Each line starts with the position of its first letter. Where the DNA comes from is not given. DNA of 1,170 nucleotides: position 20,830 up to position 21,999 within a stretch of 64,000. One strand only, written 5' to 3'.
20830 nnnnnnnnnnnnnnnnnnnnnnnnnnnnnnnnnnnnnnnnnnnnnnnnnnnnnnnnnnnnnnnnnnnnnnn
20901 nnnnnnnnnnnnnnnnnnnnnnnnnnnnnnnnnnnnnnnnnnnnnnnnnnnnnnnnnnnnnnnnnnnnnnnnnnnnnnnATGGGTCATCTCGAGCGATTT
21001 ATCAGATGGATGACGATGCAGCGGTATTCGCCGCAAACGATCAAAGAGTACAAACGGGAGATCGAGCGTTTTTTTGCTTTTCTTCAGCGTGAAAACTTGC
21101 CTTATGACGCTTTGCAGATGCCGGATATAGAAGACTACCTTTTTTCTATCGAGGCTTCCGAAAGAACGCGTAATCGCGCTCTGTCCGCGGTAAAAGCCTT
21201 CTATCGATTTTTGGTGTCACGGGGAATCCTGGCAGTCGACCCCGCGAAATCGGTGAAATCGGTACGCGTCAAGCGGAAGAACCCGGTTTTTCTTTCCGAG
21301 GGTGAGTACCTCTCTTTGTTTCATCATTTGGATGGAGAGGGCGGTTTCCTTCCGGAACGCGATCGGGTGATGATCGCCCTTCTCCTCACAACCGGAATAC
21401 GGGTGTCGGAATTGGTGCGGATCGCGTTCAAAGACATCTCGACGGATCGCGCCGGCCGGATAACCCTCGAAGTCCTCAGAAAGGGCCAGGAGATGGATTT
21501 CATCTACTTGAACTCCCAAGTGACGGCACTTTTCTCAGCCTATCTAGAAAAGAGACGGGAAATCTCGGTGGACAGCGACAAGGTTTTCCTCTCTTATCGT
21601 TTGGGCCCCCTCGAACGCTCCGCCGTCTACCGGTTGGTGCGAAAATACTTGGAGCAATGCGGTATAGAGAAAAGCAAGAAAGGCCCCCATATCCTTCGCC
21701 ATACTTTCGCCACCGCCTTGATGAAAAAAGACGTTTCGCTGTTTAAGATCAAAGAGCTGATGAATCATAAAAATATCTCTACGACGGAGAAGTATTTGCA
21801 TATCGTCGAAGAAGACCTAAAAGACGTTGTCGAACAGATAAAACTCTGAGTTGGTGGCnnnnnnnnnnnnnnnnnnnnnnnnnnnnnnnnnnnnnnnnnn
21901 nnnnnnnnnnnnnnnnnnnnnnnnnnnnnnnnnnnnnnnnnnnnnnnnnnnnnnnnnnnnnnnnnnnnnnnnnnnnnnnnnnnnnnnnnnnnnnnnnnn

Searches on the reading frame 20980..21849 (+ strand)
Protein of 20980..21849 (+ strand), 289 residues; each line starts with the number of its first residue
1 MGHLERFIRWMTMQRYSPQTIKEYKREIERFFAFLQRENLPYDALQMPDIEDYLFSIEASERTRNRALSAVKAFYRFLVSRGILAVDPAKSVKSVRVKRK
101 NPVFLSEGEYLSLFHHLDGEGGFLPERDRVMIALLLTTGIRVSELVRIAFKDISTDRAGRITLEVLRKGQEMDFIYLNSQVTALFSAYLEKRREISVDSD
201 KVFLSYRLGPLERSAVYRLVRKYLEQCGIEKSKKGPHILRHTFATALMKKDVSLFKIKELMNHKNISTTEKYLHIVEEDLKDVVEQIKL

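Call 60: search_protein_families(library=pfam, proteins=[window:20980-21849:+], max_evalue=0.0001)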
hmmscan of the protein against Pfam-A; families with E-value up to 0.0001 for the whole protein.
window:20980-21849:+ (289 aa): 3 families
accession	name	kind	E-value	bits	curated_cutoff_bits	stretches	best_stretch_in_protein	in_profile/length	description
PF00589.27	Phage_integrase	-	1.2e-31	110.3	27.1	1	104-275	2-168/172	Phage integrase family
PF02899.23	Phage_int_SAM_1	-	1.3e-13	51.4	22.3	1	5-82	2-83/83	Phage integrase, N-terminal SAM-like domain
PF13495.12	Phage_int_SAM_4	-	1e-10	42.3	27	1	4-81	2-81/85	Phage integrase, N-terminal SAM-like domain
